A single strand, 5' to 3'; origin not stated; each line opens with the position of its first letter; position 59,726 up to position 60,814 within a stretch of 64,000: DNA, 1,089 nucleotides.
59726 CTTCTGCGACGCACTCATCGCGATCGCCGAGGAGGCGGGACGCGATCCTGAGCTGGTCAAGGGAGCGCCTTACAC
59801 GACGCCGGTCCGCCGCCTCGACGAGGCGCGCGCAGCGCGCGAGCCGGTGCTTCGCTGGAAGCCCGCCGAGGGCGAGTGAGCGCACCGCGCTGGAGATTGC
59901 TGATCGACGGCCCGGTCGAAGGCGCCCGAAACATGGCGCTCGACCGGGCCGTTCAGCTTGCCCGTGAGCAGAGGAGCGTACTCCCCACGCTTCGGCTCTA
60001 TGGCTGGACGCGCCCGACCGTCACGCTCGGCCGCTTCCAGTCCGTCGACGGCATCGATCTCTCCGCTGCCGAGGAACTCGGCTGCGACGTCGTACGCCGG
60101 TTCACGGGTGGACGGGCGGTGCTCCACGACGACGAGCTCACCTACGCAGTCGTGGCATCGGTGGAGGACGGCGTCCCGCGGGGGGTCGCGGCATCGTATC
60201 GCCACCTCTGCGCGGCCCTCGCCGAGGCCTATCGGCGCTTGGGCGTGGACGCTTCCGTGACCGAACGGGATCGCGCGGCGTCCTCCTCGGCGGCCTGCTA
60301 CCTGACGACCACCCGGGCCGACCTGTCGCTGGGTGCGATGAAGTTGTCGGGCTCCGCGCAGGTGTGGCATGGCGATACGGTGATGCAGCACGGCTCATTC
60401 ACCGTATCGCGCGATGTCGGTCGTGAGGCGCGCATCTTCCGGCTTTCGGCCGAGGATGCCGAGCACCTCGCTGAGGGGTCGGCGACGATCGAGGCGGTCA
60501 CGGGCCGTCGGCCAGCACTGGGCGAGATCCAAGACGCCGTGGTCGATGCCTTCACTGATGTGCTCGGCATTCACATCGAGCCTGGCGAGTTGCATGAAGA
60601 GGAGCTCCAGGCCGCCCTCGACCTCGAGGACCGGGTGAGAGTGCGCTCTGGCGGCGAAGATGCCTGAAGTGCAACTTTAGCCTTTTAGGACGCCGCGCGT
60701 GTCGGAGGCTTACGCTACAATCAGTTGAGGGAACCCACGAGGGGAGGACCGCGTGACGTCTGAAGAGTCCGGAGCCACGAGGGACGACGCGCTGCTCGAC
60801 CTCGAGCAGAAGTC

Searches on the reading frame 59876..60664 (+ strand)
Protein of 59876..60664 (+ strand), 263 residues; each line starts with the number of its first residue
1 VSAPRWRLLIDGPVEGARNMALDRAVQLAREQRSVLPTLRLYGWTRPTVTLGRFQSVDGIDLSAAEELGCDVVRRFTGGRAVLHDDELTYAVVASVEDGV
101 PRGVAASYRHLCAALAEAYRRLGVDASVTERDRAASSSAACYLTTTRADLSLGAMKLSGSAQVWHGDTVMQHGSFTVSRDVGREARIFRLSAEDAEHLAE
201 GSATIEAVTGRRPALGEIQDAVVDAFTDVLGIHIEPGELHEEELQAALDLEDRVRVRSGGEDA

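Call 3: search_protein_families(library=pfam, proteins=[window:59876-60664:+], max_evalue=1)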
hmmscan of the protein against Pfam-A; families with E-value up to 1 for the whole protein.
window:59876-60664:+ (263 aa): 3 families
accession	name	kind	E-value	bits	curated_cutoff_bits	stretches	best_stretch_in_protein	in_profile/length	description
PF21948.1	LplA-B_cat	-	2.1e-31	109.9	27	1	17-226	3-199/200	Lipoyl protein ligase A/B catalytic domain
PF03099.24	BPL_LplA_LipB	-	5.6e-11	42.9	21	1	52-177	2-130/133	Biotin/lipoate A/B protein ligase family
PF18886.6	DUF5649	-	0.018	15.7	25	1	144-178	5-40/68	Repeats of unknown function (DUF5649)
